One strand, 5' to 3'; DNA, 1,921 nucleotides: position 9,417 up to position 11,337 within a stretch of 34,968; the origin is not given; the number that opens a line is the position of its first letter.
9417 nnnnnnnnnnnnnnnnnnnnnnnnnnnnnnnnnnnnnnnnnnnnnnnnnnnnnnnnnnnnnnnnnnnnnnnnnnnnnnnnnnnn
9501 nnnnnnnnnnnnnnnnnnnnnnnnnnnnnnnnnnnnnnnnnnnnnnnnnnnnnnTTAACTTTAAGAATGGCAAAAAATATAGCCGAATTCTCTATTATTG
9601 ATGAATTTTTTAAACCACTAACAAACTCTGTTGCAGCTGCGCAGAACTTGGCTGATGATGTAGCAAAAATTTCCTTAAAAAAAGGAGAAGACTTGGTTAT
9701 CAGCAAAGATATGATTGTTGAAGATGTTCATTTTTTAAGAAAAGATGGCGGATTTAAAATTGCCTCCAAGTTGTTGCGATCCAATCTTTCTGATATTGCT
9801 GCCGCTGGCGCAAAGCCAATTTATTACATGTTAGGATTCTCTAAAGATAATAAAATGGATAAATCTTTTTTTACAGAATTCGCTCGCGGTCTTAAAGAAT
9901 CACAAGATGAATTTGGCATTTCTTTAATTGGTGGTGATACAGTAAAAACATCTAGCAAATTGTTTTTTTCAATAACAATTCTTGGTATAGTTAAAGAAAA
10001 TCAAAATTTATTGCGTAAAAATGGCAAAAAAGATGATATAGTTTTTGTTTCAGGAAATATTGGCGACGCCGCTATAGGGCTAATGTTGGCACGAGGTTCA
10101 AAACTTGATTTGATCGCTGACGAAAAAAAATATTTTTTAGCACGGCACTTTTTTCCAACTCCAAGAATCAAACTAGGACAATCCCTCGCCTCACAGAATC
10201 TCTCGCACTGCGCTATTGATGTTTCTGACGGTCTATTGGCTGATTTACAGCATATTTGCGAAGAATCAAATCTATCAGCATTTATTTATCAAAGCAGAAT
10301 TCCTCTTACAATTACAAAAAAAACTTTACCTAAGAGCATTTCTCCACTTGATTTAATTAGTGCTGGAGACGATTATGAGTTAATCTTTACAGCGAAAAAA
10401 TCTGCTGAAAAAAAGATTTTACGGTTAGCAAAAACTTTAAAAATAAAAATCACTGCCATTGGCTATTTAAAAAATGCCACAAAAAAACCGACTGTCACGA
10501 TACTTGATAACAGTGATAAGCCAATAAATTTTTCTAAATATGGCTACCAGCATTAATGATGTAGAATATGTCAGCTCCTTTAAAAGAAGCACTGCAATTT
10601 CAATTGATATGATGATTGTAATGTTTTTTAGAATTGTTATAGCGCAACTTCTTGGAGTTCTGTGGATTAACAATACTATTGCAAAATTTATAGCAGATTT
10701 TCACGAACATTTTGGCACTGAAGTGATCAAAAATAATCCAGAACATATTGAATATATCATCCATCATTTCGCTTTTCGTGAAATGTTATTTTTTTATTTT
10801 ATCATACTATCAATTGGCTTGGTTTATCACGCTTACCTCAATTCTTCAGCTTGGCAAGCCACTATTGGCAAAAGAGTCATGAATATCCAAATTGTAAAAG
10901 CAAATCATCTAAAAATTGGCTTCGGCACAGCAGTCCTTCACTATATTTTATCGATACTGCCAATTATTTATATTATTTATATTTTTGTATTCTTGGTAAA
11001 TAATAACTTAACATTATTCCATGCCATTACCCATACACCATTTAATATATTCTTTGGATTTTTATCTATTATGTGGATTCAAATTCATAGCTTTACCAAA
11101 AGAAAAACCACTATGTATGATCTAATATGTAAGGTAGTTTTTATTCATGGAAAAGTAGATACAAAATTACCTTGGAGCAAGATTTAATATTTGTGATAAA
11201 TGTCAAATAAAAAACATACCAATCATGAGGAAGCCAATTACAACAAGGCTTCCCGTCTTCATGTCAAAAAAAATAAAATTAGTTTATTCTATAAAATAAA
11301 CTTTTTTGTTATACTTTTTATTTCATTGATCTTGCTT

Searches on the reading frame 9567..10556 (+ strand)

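Call 3: search_protein_families(library=pfam, proteins=[window:9567-10556:+], max_evalue=0.1)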
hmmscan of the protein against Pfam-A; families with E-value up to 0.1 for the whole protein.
window:9567-10556:+ (329 aa): 2 families
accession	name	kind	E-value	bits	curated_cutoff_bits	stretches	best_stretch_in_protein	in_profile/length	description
PF00586.29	AIRS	-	4.4e-22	79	24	1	30-142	2-112/112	AIR synthase related protein, N-terminal domain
PF02769.27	AIRS_C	-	4.1e-08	34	23.1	1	155-304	2-148/156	AIR synthase related protein, C-terminal domain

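Call 4: search_protein_families(library=ncbifam, proteins=[window:9567-10556:+], max_evalue=0.1)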
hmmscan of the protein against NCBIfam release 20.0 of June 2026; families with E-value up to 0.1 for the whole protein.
window:9567-10556:+ (329 aa): 14 families
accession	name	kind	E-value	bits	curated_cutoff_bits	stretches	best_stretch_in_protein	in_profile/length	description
TIGR01379.1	thiL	equivalog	4e-81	272.5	184.15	1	7-329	2-319/320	thiamine-phosphate kinase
NF004350.0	PRK05731.1-1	equivalog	3.3e-55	187.2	441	1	5-329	3-321/325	thiamine-phosphate kinase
NF004353.0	PRK05731.2-2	equivalog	1.7e-41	142.3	301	1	10-329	5-301/311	thiamine-phosphate kinase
NF004351.0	PRK05731.1-4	equivalog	7.1e-41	140.3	324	1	3-278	12-283/321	thiamine-phosphate kinase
NF004354.0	PRK05731.2-3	equivalog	1.1e-39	136.5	204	1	29-306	17-264/273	thiamine-phosphate kinase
TIGR00476.1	selD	equivalog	3.9e-15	55.9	125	1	25-251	41-257/311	selenide, water dikinase SelD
TIGR02124.1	hypE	equivalog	3.2e-14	52.7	251.6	1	11-296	17-293/332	hydrogenase expression/formation protein HypE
TIGR04049.1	AIR_rel_sll0787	hypoth_equivalog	2.8e-12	46.4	321.3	1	20-314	34-300/318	sll0787 family AIR synthase-like protein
TIGR03267.1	methan_mark_2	hypoth_equivalog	1.2e-10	41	365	1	24-306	39-300/323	methanogenesis marker 2 protein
NF002098.0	PRK00943.1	equivalog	1.9e-10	40.2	299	1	26-248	46-258/347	selenide, water dikinase SelD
TIGR00878.1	purM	equivalog_domain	3.5e-06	26.5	236.35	1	27-176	44-192/332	phosphoribosylformylglycinamidine cyclo-ligase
TIGR04369.1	fusion_not_SelD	hypoth_equivalog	0.0058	14.8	700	1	75-284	425-639/701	oxidoreductase/SelD-related fusion protein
TIGR04050.1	MSMEG_0567_Cter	hypoth_equivalog_domain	0.0069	15.9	312.2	1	25-140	29-134/296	MSMEG_0567/sll0787 family protein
NF002290.1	PRK01213.1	equivalog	0.0085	14.3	648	1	65-306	456-694/723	phosphoribosylformylglycinamidine synthase subunit PurL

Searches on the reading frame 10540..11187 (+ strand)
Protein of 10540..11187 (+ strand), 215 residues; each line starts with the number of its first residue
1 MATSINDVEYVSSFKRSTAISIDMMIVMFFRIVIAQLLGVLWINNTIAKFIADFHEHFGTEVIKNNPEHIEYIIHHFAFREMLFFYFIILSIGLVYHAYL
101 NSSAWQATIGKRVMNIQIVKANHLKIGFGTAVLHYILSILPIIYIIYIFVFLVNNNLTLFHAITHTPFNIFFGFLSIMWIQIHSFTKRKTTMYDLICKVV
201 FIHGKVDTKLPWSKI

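Call 3: search_protein_families(library=pfam, proteins=[window:10540-11187:+], max_evalue=0.1)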
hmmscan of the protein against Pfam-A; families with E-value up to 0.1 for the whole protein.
window:10540-11187:+ (215 aa): 1 family
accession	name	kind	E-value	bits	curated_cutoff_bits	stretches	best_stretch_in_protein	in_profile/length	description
PF06271.18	RDD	-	6.3e-13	49.6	24.1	1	11-197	2-136/137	RDD family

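Call 4: search_protein_families(library=ncbifam, proteins=[window:10540-11187:+], max_evalue=0.1)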
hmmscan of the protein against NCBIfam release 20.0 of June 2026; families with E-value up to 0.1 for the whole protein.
window:10540-11187:+ (215 aa): 0 families
